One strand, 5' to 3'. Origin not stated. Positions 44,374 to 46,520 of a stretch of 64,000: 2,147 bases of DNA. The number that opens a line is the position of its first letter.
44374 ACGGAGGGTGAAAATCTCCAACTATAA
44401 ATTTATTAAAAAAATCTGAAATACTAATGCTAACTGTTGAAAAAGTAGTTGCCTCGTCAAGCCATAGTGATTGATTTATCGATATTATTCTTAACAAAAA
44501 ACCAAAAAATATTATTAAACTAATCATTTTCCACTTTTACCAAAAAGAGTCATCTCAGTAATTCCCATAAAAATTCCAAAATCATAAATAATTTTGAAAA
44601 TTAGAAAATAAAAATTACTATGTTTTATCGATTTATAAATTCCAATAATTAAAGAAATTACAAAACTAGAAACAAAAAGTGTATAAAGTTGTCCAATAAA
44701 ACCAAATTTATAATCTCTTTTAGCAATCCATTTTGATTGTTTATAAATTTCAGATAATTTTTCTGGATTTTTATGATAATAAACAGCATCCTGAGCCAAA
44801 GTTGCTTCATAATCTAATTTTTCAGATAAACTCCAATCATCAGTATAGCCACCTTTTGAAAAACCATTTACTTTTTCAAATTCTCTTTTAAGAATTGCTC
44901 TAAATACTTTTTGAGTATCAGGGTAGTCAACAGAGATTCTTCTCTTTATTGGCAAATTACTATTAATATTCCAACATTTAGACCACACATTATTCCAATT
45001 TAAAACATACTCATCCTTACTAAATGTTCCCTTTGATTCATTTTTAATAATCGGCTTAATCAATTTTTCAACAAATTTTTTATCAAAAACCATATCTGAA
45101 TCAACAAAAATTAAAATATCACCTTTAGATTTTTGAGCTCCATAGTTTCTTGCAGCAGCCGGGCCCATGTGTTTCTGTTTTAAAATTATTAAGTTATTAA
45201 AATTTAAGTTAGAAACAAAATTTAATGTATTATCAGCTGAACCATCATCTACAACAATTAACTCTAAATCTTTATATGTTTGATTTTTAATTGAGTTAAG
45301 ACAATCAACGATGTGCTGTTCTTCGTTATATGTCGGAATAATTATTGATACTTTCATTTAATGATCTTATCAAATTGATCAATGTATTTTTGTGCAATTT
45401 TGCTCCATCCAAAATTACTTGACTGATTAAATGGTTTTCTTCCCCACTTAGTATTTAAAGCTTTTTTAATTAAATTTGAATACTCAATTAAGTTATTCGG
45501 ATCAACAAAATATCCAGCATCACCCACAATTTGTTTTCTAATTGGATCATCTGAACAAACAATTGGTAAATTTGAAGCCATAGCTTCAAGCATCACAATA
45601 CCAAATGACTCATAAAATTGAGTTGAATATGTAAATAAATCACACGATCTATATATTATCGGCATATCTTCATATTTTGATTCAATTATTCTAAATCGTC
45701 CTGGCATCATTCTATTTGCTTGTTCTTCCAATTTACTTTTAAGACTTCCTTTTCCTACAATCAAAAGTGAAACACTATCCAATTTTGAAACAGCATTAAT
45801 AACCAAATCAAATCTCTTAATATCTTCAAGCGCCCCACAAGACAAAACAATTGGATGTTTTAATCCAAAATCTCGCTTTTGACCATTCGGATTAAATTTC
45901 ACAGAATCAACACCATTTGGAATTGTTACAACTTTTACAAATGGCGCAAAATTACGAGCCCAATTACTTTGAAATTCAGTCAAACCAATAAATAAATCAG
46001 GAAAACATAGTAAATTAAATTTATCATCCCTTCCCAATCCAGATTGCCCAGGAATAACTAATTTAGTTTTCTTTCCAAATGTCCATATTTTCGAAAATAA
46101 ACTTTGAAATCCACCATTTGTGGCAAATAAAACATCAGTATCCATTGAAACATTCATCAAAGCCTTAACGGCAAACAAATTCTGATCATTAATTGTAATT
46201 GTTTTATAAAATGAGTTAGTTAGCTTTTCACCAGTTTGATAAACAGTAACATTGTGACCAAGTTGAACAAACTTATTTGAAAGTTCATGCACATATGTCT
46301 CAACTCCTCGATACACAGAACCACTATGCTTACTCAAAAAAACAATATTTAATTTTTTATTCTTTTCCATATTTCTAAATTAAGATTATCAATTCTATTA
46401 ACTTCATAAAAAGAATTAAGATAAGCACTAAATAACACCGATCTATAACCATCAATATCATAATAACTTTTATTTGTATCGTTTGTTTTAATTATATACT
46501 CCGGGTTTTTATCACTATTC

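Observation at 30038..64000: A roughly 34-kb, almost fully co-directional surface-glycan factory with an atypical mix of Wzx/Wzy and GT-C machinery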

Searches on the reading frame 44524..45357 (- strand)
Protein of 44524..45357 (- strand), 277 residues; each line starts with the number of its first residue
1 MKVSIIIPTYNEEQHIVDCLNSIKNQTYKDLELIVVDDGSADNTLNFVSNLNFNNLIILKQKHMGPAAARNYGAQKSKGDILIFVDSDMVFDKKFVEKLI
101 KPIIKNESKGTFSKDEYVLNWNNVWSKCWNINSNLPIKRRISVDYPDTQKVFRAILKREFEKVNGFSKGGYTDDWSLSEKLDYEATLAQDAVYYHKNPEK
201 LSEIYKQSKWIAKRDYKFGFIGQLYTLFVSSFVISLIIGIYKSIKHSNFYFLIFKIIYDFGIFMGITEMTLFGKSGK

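Call 6: search_protein_families(library=pfam, proteins=[window:44524-45357:-], max_evalue=0.01)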
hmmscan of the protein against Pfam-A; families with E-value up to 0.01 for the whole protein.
window:44524-45357:- (277 aa): 3 families
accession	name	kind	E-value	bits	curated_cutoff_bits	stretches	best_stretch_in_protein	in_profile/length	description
PF00535.33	Glycos_transf_2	-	1.2e-33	116.9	23.3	1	4-112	1-112/168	Glycosyl transferase family 2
PF10111.15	Glyco_tranf_2_2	-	2.5e-15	57.1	27.3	1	4-101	1-104/276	Glycosyltransferase like family 2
PF13641.12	Glyco_tranf_2_3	-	1.5e-12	48.5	27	1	3-181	3-194/230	Glycosyltransferase like family 2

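Call 37: search_solved_structures(query=window:44524-45357:-, max_evalue=0.001)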
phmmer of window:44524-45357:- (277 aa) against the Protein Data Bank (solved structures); distinct sequences matched with E-value up to 0.001: 35.
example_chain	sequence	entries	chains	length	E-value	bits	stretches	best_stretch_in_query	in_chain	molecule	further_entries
2z87_A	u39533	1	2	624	2e-20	76.3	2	3-107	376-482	Chondroitin synthase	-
2z86_A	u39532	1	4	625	2e-20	76.3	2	3-107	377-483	Chondroitin synthase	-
5hea_A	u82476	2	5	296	1.5e-18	70.2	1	3-108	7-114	Putative glycosyltransferase (GalT1)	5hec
8vh7_A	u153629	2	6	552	4.7e-15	58.7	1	3-107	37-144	Heparosan synthase B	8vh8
8viw_A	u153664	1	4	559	4.9e-15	58.6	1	3-107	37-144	Heparosan synthase B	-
5tze_C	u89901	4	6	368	8.3e-14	54.6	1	1-97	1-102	Glycosyl transferase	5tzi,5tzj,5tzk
5tz8_A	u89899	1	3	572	1.7e-13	53.6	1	1-97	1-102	Glycosyl transferase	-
5mlz_A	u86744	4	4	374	3.2e-11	46.1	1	1-109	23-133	Dolichol monophosphate mannose synthase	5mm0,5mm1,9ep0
3bcv_A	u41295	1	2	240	3.3e-11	46.1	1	2-94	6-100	Putative glycosyltransferase protein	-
6h1j_A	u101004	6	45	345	3.1e-10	42.9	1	2-101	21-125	Probable ss-1,3-N-acetylglucosaminyltransferase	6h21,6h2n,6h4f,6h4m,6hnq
9omm_A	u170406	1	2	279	4.4e-10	42.4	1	3-95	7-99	Glycosyltransferase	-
9omh_A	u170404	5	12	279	4.5e-10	42.4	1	3-95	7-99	Glycosyltransferase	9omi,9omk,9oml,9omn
9omj_A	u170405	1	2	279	4.5e-10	42.4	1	3-95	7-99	Glycosyltransferase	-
6p61_A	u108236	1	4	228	5.3e-10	42.1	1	3-119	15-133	Glycosyltransferase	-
9jma_A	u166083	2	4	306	3.2e-09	39.6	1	1-104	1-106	GalNAc(5)-diNAcBac-PP-undecaprenol beta-1,3-glucosyltransferase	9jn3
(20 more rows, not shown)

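Call 39: search_protein_families(library=ncbifam, proteins=[window:44524-45357:-], max_evalue=0.001)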
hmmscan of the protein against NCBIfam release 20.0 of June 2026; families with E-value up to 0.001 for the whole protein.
window:44524-45357:- (277 aa): 28 families (the best 25 are shown)
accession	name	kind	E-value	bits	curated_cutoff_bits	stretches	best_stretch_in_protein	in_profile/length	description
NF041875.1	EPS_EpsD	equivalog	9.8e-24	84.3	370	1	3-98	1-99/325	exopolysaccharide biosynthesis glycosyltransferase EpsD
TIGR04283.1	glyco_like_mftF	equivalog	1.7e-23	83.4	182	1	3-185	1-173/221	TIGR04283 family arsenosugar biosynthesis glycosyltransferase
NF007482.0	PRK10073.1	equivalog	4.4e-22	78.5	423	1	2-105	7-112/334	glycosyltransferase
TIGR03937.1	PgaC_IcaA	equivalog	1.5e-21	76.8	422.3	1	2-207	46-262/407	poly-beta-1,6-N-acetyl-D-glucosamine synthase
NF047683.1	TeichurnBiosyTuaG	equivalog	3.6e-21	75.9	400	1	2-121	7-129/252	teichuronic acid biosynthesis protein TuaG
TIGR03965.1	mycofact_glyco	equivalog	1.3e-18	67.2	280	1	2-102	75-178/467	mycofactocin biosynthesis glycosyltransferase MftF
NF041394.1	GtaseAglG_Halo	equivalog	3.9e-17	62.5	440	1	1-101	1-105/304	glucosyl-dolichyl phosphate glucuronosyltransferase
NF038299.1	EPS_HpsN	equivalog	5.7e-17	61.7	425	1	2-108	2-111/317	hormogonium polysaccharide biosynthesis glycosyltransferase HpsN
NF050050.1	ProtGlycPglI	equivalog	7.2e-15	55.1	500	1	2-102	3-107/306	GalNAc(5)-diNAcBac-PP-undecaprenol beta-1,3-glucosyltransferase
TIGR04242.1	nodulat_NodC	equivalog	2.4e-13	49.8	550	1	2-103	49-156/395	chitooligosaccharide synthase NodC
TIGR03111.1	glyc2_xrt_Gpos1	hypoth_equivalog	4.9e-13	48.7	363.95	1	2-107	50-160/439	TIGR03111 family XrtG-associated glycosyltransferase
NF010496.0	PRK13915.1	equivalog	2.6e-12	46.4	262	1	2-108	32-147/307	glucosyl-3-phosphoglycerate synthase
NF038302.1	EPS_HpsE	equivalog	4.1e-12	45.7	300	1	2-113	2-121/307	hormogonium polysaccharide biosynthesis glycosyltransferase HpsE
NF053739.1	GlytfEpsEBac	equivalog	2.7e-11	43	450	1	2-101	2-105/265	glycosyltransferase EpsE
NF047588.1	GlcsyltransPgfSStrep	equivalog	1e-10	41.3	500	1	1-101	1-108/308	glycosyltransferase PgfS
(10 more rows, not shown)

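Call 72: search_solved_structures(query=A6, max_evalue=0.001)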
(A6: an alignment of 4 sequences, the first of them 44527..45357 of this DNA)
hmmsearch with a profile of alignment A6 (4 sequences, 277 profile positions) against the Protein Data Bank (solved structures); distinct sequences matched with E-value up to 0.001: 58.
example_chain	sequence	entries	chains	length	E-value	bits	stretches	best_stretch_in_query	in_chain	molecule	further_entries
2z87_A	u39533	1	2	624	5.9e-34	120.8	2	3-108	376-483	Chondroitin synthase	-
2z86_A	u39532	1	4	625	6e-34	120.8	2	3-108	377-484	Chondroitin synthase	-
5hea_A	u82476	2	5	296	1.2e-26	96.9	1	3-108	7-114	Putative glycosyltransferase (GalT1)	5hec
5tze_C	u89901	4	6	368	8.9e-23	84.2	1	1-108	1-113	Glycosyl transferase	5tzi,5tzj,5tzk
5tz8_A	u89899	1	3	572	1.7e-22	83.2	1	1-108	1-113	Glycosyl transferase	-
6p61_A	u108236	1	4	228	1.5e-18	70.3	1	3-113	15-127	Glycosyltransferase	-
3bcv_A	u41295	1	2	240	2.6e-18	69.5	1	2-99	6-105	Putative glycosyltransferase protein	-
5mlz_A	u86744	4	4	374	4.3e-18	68.8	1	1-112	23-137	Dolichol monophosphate mannose synthase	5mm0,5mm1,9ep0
8vh7_A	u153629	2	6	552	2.9e-17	66.1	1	3-107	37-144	Heparosan synthase B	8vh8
8viw_A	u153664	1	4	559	3e-17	66.1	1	3-107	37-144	Heparosan synthase B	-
9omj_A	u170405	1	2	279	1.1e-15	60.9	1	3-98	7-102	Glycosyltransferase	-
9omh_A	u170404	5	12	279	1.1e-15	60.9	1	3-98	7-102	Glycosyltransferase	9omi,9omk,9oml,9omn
9omm_A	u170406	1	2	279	1.1e-15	60.9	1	3-98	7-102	Glycosyltransferase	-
6h1j_A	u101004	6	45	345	1.7e-15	60.3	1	2-108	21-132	Probable ss-1,3-N-acetylglucosaminyltransferase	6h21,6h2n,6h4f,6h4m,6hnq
3l7j_A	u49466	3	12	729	1.7e-13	53.7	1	2-89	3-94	Teichoic acid biosynthesis protein F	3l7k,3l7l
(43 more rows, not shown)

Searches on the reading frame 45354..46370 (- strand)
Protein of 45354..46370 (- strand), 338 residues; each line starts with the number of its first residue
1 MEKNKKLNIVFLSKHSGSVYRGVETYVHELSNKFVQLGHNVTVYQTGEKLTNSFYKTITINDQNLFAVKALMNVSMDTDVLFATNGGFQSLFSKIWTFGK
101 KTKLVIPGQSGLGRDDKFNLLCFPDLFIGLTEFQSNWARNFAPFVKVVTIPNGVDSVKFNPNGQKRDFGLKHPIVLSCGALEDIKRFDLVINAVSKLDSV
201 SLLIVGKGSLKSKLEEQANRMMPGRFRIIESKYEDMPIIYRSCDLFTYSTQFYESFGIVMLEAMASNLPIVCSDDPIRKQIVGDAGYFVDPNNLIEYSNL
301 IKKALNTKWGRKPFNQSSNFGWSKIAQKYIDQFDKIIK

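Call 6: search_protein_families(library=pfam, proteins=[window:45354-46370:-], max_evalue=0.01)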
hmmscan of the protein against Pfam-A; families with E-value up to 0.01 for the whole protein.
window:45354-46370:- (338 aa): 3 families
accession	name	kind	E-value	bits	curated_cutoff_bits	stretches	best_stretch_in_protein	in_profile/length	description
PF00534.26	Glycos_transf_1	-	7.7e-25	87.8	26.4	1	167-308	10-159/172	Glycosyl transferases group 1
PF13692.12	Glyco_trans_1_4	-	2.4e-20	73.7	27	1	173-305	2-140/142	Glycosyl transferases group 1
PF13439.12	Glyco_transf_4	-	6.2e-07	30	28.5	1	21-47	2-28/170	Glycosyltransferase Family 4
